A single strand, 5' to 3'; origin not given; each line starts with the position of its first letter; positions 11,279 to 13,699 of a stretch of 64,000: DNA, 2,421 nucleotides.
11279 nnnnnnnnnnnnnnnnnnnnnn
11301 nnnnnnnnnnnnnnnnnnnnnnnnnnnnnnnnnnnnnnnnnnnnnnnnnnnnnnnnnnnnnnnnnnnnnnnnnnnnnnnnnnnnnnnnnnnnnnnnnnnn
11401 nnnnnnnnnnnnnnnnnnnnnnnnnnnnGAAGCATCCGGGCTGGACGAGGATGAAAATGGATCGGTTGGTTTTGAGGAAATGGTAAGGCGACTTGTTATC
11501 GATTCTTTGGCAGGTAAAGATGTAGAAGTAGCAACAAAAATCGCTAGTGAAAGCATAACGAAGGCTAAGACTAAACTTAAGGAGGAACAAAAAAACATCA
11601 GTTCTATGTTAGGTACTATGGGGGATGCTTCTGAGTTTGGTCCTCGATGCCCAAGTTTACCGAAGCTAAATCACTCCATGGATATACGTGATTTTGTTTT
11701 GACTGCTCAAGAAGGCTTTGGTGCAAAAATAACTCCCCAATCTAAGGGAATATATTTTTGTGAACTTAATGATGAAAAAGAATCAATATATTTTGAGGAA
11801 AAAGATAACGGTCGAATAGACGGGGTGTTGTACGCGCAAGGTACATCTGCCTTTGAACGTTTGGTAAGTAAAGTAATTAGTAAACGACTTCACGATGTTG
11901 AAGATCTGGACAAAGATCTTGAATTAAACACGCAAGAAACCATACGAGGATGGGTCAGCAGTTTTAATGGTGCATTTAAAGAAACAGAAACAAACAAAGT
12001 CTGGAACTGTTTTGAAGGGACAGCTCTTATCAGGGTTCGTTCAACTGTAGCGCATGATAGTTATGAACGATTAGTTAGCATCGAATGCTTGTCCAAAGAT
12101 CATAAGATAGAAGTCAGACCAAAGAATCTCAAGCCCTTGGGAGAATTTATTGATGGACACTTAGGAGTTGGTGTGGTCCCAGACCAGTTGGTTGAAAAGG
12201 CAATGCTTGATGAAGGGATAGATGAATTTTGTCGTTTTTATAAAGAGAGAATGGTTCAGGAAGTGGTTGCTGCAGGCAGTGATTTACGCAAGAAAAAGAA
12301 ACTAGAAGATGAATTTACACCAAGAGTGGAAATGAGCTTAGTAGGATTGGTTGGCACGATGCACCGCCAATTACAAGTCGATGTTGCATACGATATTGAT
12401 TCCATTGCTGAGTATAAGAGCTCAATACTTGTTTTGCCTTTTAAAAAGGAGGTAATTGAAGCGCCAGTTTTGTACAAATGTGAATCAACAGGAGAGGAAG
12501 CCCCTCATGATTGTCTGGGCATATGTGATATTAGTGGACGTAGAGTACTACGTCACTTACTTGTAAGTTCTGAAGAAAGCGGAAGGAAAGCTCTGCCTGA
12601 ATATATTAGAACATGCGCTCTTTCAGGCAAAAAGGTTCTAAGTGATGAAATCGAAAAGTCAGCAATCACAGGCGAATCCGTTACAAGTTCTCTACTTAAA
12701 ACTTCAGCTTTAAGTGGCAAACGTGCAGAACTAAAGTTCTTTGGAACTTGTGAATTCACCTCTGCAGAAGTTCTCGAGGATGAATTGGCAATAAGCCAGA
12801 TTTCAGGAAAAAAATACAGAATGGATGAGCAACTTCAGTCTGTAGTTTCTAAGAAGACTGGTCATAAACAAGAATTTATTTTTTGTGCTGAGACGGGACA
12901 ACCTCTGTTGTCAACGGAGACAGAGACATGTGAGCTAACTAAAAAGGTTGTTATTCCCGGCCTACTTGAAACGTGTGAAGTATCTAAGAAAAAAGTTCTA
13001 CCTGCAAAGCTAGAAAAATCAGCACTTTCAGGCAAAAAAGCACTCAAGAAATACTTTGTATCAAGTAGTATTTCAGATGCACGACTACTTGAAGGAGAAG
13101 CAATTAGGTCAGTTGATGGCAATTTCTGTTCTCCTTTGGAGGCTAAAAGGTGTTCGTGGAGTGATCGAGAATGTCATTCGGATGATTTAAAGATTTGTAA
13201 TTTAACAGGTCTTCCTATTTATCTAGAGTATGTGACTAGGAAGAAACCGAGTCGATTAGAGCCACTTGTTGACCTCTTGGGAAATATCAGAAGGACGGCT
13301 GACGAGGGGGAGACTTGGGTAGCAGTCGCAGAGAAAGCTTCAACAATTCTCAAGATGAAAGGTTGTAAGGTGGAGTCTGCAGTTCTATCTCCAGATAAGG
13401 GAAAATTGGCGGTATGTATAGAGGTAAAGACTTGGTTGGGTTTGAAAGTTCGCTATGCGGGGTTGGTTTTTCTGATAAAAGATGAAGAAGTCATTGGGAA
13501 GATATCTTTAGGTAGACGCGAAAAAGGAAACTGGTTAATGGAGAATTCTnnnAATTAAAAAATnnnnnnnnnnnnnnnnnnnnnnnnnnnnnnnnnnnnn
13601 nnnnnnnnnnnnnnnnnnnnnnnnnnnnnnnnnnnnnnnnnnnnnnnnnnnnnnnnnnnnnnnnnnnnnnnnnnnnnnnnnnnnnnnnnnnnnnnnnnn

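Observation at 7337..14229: tRNA-adjacent island: HTH and KilA-N, then a DUF2130-like / SNF2 helicase / PD-(D/E)xK nuclease operon as a candidate undescribed defence system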

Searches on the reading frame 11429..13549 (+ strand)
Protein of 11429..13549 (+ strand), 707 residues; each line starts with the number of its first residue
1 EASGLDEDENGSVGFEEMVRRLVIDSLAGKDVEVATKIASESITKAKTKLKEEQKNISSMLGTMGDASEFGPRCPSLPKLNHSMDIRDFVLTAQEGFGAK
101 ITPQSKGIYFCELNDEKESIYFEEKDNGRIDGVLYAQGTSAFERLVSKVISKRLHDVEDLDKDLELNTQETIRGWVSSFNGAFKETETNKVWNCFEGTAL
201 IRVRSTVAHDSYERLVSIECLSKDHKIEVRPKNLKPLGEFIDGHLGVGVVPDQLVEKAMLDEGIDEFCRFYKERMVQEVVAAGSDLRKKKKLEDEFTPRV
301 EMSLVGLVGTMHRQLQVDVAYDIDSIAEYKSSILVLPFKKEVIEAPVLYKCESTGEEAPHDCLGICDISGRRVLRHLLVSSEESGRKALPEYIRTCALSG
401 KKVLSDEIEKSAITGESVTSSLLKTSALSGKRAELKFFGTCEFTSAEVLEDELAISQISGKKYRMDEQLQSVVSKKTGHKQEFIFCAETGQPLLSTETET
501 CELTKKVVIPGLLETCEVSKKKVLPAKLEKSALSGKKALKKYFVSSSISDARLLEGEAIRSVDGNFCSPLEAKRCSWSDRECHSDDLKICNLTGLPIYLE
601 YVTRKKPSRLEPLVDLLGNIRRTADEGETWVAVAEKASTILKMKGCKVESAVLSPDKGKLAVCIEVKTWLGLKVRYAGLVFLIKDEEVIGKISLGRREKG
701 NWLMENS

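Call 49: predict_structure(alignment_id=A2)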
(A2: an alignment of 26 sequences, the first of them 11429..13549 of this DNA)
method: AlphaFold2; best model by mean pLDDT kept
length: 707 residues; sequences in the alignment: 26
mean_pLDDT: 84.9   pTM: 0.47
mean pLDDT of the five models: 84.9, 83.8, 81.8, 81.2, 80.9
residues with pLDDT >= 90: 340; 70-90: 290; 50-70: 48; < 50: 29
segments of 3 or more residues with pLDDT < 50: 1-14, 29-31, 60-69
pLDDT, mean of each block of 10 residues (from residue 1): 33 53 53 64 79 64 43 73 79 87 85 86 68 83 82 81 90 94 93 93 87 88 91 74 81 91 91 88 84 89 88 94 87 94 94 91 92 93 92 90 91 89 88 90 89 91 92 91 90 89 89 90 90 87 91 90 91 93 93 93 90 91 86 91 87 94 84 83 92 85 73
secondary structure, 60 per line:
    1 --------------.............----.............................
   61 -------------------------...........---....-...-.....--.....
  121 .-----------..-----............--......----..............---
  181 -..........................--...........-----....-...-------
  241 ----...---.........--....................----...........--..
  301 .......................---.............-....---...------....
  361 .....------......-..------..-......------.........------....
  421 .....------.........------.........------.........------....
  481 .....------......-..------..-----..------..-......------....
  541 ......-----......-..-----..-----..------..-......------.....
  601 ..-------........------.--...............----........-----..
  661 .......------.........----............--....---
elements in order (helices of 4 or more, strands of 3 or more residues): H15-27 H32-60 H86-96 E100-103 E109-113 E116-121 H140-151 E154-159 H164-177 E182-207 E210-220 E226-229 H251-259 H262-281 H286-296 E299-323 E327-336 E341-344 E348-350 E357-359 E363-365 E372-374 E393-395 E402-404 E408-410 E417-419 E423-425 E432-434 E438-440 E447-449 E453-455 E462-464 E468-470 E477-479 E483-485 E492-494 E528-530 E537-539 E543-546 E552-554 E587-589 E596-598 H611-617 H627-641 E646-653 E659-667 E674-682 E687-698 E701-704

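Call 53: fold_search(model_id=the predicted structure, library=pdb)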
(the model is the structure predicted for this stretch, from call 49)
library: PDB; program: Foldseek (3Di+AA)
matches with E <= 10: 668; with E <= 0.001: 0
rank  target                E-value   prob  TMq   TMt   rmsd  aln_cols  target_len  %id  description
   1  8t0l_F                8.5e-03  0.92  0.16  0.12  17.7       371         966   11  E. coli Sw2/Snf2 ATPase RapA bound to both ADP-AlF3 and reconstituted E. coli RNA polymerase post-termination complex  (released 2025-04-02)
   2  5zo7_A                4.3e-02  0.08  0.05  0.09  20.9       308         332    7  Kinesin spindle protein Eg5 in complex with STLC-type inhibitor PVEI0138 (released 2018-10-10)
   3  5l2j_A                4.6e-02  0.15  0.05  0.10  20.2       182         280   10  Crystal Structure of human CD1b in complex with C36-GMM (released 2016-11-16)
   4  6bnl_A                4.8e-02  0.18  0.05  0.11  19.5       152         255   11  Crystal structure of TCR-MHC-like molecule (released 2018-04-04)
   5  3arb_A                6.0e-02  0.16  0.05  0.09  19.0       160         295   11  Ternary crystal structure of the NKT TCR-CD1d-alpha-galactosylceramide analogue-OCH (released 2011-03-30)
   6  1hyr_C                6.0e-02  0.15  0.05  0.11  20.9       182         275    9  CRYSTAL STRUCTURE OF HUMAN MICA IN COMPLEX WITH NATURAL KILLER CELL RECEPTOR NKG2D (released 2001-05-23)
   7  9ohx_A                6.4e-02  0.14  0.05  0.10  20.6       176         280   10  CD1c presenting endogenous lipids (released 2025-11-19)
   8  2onf_A                6.7e-02  0.85  0.06  0.28  16.6       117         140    4  Crystal structure of a putative osmotically inducible protein c (ta0195) from thermoplasma acidophilum at 1.70 A resol (released 2007-02-06)
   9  9ohw_A                8.3e-02  0.13  0.05  0.10  18.2       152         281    8  CD1c presenting GM1 ganglioside (released 2025-11-19)
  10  9qwj_B                8.8e-02  0.12  0.04  0.08  20.5       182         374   11  Crystal structure of S2c TCR in complex with CD1c (released 2025-08-20)
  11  8bp6_A                9.8e-02  0.10  0.05  0.08  21.1       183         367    9  Structure of MHC-class I related molecule MR1 with bound M3Ade. (released 2023-11-29)
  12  6d64_A                1.2e-01  0.09  0.04  0.09  20.0       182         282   10  Crystal Structure of Human CD1b in Complex with POPC (released 2019-01-16)
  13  1b3j_A                1.2e-01  0.12  0.05  0.11  22.6       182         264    8  STRUCTURE OF THE MHC CLASS I HOMOLOG MIC-A, A GAMMADELTA T CELL LIGAND (released 1999-07-09)
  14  7umg_A                1.3e-01  0.11  0.05  0.11  21.0       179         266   10  Crystal structure of human CD8aa-MR1-Ac-6-FP complex (released 2022-08-03)
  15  2wy3_A                1.3e-01  0.10  0.05  0.15  20.9       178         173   10  Structure of the HCMV UL16-MICB complex elucidates select binding of a viral immunoevasin to diverse NKG2D ligands (released 2010-02-02)
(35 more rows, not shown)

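Call 101: search_dna_similar(query=window:11429-13549:+, collection=plasmids, mode=protein, max_evalue=1e-10, max_rows=12)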
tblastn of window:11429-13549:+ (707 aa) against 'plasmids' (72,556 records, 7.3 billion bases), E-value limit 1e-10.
No match.

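Call 102: search_dna_similar(query=window:11429-13549:+, collection=phages, mode=protein, max_evalue=1e-10, max_rows=8)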
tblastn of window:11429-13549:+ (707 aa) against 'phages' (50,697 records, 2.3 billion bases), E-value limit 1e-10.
No match.

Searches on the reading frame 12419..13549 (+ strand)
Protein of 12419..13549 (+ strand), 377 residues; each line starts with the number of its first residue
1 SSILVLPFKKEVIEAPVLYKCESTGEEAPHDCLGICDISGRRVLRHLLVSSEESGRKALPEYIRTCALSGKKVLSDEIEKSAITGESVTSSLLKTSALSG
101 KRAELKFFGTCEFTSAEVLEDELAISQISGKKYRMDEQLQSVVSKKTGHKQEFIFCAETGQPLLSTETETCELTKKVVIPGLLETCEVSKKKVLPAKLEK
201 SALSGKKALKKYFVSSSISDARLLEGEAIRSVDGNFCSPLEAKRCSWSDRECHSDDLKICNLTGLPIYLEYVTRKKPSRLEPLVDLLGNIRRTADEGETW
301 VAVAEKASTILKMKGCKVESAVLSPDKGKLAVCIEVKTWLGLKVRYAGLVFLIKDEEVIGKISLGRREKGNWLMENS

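Call 94: search_protein_representatives(protein=window:12419-13549:+)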
Query: 377 residues. Proteins with E-value up to 0.001 (for the whole library): 481; up to 1e-10: 363; up to 1e-30: 196. The best 150 are listed.
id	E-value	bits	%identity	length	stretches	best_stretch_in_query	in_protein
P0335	1.6e-134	465.2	47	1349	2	64-372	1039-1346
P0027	5.2e-132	456.9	58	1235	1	3-376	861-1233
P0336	4.5e-123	427.5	53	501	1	2-373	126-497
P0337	1.9e-118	412.3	49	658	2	151-373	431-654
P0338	4.7e-115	401.1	34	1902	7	9-185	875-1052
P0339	1.1e-114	399.9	35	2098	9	4-162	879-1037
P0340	7.0e-111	387.4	49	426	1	3-374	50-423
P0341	9.8e-107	373.8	47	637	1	3-373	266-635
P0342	4.7e-105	368.2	47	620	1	2-372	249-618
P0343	6.5e-104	364.5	48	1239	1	2-373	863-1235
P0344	1.2e-102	360.3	34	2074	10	13-160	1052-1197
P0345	2.1e-102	359.5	36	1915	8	5-169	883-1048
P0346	3.2e-99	349.0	43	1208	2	54-375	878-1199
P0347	4.5e-99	348.6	48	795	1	1-363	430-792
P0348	6.5e-99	348.0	37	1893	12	16-252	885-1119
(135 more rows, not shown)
